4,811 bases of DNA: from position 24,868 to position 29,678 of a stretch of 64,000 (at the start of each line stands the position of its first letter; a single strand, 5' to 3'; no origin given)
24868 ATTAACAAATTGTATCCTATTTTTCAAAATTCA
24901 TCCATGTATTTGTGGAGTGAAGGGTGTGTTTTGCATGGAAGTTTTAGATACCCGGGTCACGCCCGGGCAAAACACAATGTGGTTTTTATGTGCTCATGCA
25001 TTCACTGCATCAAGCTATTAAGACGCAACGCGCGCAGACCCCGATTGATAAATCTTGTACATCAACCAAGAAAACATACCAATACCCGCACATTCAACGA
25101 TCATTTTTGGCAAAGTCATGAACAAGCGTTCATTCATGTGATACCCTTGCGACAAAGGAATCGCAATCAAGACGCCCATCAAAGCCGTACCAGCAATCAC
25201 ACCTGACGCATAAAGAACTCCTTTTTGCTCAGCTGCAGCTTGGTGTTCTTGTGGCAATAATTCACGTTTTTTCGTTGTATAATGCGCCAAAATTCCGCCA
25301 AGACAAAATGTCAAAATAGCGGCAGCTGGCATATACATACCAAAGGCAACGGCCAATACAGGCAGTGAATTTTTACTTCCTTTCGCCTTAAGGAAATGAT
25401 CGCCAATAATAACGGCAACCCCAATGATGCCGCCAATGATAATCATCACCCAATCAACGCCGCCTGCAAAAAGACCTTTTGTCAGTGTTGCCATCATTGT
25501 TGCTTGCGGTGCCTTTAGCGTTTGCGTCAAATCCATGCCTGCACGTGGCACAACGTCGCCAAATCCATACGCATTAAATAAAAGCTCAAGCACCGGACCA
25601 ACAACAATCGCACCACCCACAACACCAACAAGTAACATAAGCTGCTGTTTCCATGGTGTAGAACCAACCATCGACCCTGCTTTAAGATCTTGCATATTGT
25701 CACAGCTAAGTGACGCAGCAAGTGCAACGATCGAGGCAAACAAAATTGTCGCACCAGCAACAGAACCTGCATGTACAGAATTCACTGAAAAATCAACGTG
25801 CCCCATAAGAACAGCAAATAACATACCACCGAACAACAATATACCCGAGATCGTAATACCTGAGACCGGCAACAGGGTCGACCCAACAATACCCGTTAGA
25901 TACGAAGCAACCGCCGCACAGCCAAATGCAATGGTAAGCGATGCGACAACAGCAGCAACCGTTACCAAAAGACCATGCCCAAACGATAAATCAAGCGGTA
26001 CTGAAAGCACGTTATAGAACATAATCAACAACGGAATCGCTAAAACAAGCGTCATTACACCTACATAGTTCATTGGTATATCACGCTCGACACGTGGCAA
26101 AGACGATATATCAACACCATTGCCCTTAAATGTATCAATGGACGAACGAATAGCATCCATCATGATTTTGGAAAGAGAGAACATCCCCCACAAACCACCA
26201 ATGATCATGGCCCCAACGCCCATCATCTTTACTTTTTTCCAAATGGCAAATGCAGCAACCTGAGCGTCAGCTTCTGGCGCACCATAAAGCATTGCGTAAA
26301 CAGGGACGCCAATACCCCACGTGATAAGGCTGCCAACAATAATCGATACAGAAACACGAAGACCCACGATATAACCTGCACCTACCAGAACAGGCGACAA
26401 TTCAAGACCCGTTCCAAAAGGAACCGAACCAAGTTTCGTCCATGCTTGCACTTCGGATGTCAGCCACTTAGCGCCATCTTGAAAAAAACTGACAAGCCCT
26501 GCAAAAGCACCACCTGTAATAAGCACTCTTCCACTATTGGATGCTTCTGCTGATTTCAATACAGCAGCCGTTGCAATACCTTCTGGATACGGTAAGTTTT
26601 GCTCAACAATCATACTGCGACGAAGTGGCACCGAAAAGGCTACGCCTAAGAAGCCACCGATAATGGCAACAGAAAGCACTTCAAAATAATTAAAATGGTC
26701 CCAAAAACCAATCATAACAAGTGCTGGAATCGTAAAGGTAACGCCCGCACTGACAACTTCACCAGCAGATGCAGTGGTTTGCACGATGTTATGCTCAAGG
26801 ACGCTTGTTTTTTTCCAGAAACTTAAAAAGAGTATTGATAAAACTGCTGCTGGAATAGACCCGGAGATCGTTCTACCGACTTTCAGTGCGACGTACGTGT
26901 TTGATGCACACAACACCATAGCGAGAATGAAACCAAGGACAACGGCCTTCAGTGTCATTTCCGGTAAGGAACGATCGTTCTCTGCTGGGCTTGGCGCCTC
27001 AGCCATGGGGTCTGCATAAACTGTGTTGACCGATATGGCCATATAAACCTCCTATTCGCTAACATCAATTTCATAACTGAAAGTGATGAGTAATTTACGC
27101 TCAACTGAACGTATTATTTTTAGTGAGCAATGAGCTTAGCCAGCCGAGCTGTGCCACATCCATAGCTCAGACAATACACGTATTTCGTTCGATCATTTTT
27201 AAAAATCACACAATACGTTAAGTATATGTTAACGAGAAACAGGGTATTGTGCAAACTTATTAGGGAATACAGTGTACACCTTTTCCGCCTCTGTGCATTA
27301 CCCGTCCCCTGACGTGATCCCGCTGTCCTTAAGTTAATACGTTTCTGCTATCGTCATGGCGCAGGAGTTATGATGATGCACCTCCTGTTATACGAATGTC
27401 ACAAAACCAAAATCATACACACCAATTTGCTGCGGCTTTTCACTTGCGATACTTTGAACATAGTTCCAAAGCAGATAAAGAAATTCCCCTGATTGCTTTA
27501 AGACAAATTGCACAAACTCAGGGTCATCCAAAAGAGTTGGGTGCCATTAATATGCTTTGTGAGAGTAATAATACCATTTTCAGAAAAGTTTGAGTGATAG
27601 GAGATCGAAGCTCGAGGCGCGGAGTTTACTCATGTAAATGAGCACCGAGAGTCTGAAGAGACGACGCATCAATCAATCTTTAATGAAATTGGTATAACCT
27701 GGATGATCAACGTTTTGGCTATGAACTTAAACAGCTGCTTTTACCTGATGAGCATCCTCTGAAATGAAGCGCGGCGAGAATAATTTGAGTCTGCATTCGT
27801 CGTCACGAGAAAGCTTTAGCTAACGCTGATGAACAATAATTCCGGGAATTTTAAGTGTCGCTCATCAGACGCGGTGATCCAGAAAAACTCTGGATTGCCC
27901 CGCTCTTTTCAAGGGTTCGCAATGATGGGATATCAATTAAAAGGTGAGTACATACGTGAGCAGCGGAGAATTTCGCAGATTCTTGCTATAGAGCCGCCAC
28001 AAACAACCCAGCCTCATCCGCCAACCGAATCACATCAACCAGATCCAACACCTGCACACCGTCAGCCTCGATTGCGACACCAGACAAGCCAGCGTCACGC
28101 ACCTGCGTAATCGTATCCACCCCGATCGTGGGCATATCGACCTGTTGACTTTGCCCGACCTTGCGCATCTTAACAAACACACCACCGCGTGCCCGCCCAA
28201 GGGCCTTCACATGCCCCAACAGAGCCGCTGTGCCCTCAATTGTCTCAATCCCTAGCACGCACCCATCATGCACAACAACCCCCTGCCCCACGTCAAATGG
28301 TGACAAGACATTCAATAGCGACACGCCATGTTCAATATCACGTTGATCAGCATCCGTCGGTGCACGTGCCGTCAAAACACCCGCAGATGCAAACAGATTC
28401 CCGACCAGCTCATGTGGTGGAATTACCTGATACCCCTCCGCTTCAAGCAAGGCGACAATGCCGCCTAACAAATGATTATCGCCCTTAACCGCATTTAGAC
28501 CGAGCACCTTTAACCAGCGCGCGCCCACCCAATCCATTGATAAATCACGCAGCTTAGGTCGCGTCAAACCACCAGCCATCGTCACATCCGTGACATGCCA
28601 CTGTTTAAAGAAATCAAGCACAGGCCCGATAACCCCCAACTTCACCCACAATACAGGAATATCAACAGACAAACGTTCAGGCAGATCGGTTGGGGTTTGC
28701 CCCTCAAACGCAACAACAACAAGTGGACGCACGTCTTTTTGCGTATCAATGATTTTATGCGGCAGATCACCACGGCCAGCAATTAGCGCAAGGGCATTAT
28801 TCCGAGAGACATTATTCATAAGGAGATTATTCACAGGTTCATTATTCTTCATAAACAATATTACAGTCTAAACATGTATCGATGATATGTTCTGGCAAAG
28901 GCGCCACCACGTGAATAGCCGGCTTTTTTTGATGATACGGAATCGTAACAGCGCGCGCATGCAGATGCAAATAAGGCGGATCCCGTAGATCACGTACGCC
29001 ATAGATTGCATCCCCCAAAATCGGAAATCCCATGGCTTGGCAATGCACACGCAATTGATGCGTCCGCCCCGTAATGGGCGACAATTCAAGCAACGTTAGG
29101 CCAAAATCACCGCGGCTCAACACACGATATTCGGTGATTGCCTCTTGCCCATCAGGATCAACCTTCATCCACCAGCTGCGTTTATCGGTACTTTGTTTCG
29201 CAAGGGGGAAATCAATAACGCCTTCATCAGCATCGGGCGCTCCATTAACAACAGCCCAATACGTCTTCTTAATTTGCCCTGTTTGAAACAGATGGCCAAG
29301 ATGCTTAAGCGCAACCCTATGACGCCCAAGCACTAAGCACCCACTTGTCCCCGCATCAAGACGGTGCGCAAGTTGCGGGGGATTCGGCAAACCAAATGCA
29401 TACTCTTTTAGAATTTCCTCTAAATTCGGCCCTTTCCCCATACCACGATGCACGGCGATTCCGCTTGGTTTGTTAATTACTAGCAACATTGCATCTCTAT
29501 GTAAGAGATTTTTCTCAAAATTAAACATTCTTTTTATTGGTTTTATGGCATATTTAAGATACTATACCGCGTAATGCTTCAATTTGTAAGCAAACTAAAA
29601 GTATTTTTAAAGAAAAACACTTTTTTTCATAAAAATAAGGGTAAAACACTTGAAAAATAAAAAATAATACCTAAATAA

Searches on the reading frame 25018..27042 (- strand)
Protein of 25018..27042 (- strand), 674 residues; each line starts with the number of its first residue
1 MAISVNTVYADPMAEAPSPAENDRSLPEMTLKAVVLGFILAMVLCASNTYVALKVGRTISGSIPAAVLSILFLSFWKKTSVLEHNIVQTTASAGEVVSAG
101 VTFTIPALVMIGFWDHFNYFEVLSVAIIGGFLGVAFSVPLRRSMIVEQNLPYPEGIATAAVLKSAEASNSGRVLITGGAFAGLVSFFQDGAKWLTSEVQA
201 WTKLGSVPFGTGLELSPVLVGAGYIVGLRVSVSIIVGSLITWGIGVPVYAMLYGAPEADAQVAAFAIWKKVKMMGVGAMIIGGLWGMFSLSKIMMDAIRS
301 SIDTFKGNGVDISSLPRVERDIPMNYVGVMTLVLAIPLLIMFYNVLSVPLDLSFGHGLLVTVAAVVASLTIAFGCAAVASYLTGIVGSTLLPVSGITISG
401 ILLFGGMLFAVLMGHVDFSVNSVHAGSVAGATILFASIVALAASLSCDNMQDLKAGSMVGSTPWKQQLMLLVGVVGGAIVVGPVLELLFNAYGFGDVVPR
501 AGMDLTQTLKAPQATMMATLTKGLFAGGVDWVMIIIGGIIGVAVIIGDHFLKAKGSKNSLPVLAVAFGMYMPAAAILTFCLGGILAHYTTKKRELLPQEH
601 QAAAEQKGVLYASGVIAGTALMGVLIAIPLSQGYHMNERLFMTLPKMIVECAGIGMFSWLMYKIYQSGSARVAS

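Call 30: search_protein_families(library=pfam, proteins=[window:25018-27042:-], max_evalue=0.001)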
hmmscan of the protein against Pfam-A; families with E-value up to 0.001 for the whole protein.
window:25018-27042:- (674 aa): 1 family
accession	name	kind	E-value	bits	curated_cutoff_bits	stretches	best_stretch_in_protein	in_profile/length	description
PF03169.20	OPT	-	8e-92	309.3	25.8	1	28-629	1-622/623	OPT oligopeptide transporter protein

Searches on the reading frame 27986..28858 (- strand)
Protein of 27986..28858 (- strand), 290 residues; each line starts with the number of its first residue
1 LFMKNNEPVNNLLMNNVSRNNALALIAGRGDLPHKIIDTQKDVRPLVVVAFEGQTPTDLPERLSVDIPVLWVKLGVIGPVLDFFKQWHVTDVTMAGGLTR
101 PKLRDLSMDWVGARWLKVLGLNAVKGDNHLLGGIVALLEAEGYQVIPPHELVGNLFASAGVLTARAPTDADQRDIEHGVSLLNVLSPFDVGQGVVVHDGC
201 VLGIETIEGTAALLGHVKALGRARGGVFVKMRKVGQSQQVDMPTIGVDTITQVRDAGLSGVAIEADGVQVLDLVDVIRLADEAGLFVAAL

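Call 30: search_protein_families(library=pfam, proteins=[window:27986-28858:-], max_evalue=0.001)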
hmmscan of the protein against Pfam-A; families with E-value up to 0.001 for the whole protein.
window:27986-28858:- (290 aa): 2 families
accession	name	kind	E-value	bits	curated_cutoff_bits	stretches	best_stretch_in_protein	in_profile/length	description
PF06230.17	LpxI_C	-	3.7e-38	130.8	25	1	159-287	2-130/131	LpxI C-terminal domain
PF17930.7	LpxI_N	-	3.4e-26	92.2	25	1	23-154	2-128/129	LpxI N-terminal domain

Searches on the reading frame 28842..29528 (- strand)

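Call 30: search_protein_families(library=pfam, proteins=[window:28842-29528:-], max_evalue=0.001)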
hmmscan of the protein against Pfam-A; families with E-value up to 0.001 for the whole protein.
window:28842-29528:- (228 aa): 1 family
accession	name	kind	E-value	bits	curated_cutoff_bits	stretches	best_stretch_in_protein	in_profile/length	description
PF00849.27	PseudoU_synth_2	-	2.1e-33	116.1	26.8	1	15-165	2-152/152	RNA pseudouridylate synthase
